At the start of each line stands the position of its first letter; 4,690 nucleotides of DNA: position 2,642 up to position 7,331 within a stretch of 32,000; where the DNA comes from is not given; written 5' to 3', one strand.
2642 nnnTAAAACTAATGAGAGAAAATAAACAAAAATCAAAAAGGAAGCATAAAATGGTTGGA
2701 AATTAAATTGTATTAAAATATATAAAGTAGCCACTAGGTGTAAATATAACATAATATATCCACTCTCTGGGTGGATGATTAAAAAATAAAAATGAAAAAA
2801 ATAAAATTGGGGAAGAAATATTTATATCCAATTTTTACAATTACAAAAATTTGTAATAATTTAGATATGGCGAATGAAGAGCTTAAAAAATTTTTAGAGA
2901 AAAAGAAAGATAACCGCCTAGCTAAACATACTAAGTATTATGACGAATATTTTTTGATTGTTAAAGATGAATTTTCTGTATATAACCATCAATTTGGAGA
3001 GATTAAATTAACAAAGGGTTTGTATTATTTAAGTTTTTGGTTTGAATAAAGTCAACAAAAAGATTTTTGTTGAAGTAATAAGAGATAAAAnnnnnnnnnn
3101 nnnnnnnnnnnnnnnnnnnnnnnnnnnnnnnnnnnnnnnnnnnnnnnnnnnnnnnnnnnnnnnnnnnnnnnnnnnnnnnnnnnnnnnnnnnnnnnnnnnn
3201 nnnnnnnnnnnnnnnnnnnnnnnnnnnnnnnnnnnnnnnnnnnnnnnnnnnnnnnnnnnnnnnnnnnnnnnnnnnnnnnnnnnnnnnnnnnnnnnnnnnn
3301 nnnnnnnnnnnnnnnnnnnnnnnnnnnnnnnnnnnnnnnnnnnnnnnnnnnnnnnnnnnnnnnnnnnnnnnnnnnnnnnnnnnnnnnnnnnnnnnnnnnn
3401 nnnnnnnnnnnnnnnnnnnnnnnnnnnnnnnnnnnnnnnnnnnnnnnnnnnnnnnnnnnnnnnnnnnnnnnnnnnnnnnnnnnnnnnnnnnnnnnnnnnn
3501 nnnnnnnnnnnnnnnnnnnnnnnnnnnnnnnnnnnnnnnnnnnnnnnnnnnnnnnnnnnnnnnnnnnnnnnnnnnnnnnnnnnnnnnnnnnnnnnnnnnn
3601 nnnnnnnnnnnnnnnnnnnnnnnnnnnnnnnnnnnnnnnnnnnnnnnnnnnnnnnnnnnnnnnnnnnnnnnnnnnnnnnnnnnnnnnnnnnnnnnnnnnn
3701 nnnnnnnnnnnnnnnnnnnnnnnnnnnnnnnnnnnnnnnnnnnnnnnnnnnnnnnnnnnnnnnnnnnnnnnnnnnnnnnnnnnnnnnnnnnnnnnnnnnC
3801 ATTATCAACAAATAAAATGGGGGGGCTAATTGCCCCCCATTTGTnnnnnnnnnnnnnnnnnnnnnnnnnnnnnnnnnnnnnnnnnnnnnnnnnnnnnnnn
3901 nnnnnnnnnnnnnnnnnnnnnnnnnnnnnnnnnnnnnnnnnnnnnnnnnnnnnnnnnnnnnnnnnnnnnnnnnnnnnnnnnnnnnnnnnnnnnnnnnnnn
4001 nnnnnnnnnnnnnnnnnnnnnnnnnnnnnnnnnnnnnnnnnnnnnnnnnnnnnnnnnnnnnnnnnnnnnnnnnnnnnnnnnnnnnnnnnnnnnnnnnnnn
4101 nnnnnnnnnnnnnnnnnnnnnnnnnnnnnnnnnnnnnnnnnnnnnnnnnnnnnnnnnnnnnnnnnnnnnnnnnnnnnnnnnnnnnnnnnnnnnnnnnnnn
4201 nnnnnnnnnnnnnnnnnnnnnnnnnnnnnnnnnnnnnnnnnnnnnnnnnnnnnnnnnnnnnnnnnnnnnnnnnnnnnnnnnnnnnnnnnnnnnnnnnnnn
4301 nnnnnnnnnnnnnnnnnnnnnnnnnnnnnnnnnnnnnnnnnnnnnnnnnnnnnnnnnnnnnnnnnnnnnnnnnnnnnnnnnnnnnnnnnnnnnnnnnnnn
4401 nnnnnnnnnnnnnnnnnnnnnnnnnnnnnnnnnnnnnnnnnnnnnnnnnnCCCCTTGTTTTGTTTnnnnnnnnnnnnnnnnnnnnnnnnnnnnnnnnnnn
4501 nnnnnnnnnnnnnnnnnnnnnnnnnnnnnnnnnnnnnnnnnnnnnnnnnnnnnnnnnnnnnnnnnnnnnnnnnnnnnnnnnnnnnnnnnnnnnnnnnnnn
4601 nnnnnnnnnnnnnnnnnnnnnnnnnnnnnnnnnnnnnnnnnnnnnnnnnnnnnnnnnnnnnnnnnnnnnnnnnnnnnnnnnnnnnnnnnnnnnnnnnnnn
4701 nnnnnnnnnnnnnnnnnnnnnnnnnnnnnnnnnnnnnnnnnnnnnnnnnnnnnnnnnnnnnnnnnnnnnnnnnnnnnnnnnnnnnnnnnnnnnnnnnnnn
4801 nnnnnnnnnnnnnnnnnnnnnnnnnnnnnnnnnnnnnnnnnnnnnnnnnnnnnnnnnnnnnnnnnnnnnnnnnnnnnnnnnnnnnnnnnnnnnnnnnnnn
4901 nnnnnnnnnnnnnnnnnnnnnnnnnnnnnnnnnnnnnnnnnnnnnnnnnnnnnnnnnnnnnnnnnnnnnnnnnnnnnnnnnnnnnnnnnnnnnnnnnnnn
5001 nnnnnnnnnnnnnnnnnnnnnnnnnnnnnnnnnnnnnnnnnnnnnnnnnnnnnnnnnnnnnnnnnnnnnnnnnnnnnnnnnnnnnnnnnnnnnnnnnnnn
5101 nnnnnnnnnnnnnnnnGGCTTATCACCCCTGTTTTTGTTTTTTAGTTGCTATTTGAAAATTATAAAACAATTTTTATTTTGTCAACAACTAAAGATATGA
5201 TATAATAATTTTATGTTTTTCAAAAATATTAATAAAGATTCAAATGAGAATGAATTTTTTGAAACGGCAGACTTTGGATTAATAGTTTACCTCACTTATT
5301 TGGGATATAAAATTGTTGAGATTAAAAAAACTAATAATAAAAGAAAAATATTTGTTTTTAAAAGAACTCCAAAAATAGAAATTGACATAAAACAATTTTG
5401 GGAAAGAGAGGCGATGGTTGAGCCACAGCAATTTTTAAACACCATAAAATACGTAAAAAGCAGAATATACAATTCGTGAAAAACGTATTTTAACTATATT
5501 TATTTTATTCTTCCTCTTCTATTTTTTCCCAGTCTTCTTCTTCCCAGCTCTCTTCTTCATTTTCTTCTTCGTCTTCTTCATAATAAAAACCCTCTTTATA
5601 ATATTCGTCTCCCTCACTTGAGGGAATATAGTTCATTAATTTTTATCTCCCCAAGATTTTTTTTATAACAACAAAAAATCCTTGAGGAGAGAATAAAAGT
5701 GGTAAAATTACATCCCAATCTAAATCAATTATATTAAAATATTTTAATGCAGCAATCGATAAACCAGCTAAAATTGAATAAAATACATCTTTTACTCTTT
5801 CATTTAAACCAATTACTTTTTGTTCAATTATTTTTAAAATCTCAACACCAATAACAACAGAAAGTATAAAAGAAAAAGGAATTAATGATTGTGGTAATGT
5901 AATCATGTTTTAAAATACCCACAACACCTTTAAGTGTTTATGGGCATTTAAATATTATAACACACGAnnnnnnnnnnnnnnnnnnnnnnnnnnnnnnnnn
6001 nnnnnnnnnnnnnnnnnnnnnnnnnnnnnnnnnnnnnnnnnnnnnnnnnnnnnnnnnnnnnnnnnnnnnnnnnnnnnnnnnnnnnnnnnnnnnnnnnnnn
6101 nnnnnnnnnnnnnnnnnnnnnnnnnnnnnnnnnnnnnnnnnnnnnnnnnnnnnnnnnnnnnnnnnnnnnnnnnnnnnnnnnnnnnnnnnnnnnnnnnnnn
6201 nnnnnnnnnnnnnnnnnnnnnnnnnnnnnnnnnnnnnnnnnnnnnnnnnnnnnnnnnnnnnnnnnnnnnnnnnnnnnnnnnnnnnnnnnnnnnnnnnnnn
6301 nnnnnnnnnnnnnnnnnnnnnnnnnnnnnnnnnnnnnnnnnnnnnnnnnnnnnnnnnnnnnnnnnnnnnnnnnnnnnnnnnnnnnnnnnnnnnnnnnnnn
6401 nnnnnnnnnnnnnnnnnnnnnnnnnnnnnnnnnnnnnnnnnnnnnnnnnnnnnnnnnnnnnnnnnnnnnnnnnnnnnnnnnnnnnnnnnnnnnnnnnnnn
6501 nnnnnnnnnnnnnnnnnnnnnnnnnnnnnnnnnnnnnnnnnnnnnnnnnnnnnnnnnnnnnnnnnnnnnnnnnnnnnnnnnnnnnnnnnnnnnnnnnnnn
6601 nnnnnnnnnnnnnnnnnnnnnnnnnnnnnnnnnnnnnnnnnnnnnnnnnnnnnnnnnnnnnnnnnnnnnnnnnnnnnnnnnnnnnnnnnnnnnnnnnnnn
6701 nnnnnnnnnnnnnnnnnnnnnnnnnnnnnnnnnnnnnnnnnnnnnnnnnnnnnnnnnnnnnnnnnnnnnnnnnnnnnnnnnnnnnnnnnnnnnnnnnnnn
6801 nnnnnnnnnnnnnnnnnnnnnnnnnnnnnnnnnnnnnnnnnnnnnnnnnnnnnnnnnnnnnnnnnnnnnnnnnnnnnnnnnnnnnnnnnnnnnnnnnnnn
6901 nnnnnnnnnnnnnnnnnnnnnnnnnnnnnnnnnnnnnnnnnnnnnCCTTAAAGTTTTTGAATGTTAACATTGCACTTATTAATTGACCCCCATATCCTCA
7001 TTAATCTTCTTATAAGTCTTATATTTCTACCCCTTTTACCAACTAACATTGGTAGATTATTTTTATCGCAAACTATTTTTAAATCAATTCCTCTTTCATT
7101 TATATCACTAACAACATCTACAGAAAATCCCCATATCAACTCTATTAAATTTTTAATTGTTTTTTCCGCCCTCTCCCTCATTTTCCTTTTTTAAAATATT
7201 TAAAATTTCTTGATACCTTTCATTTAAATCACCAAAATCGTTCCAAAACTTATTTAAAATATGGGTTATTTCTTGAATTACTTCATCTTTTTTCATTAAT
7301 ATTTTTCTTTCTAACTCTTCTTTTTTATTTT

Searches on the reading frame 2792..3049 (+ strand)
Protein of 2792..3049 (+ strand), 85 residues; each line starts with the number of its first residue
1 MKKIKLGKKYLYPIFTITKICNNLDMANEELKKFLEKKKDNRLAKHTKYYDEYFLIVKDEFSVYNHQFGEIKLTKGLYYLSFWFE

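Call 44: search_protein_families(library=pfam, proteins=[window:2792-3049:+], max_evalue=0.05)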
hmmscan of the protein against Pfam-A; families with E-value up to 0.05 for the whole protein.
window:2792-3049:+ (85 aa): 0 families

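Call 45: search_protein_families(library=phrogs, proteins=[window:2792-3049:+], max_evalue=0.01)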
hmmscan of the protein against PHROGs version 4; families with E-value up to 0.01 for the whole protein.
window:2792-3049:+ (85 aa): 1 family
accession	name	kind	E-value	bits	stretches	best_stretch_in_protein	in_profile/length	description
phrog_12681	-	unknown function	0.0092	17.4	0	17-64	12-57/114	-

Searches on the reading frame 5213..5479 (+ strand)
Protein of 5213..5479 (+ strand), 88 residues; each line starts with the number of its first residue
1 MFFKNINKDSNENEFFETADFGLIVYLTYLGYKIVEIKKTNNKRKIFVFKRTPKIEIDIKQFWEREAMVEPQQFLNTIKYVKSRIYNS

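Call 44: search_protein_families(library=pfam, proteins=[window:5213-5479:+], max_evalue=0.05)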
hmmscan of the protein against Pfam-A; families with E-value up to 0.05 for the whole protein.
window:5213-5479:+ (88 aa): 1 family
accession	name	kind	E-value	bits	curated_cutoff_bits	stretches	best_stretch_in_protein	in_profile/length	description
PF18903.5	DUF5659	-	9.5e-14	51.5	23.6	1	14-86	2-74/75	Domain of unknown function (DUF5659)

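Call 45: search_protein_families(library=phrogs, proteins=[window:5213-5479:+], max_evalue=0.01)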
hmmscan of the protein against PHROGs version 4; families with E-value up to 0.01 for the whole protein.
window:5213-5479:+ (88 aa): 0 families

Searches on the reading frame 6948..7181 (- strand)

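Call 77: search_protein_families(library=pfam, proteins=[window:6948-7181:-], max_evalue=0.01)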
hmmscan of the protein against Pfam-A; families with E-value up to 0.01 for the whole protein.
window:6948-7181:- (77 aa): 1 family
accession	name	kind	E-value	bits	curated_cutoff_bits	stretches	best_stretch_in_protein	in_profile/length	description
PF13083.13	KH_KhpA-B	-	2.5e-06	27.7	32.1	1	20-69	17-66/73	KhpA/KhpB, KH domain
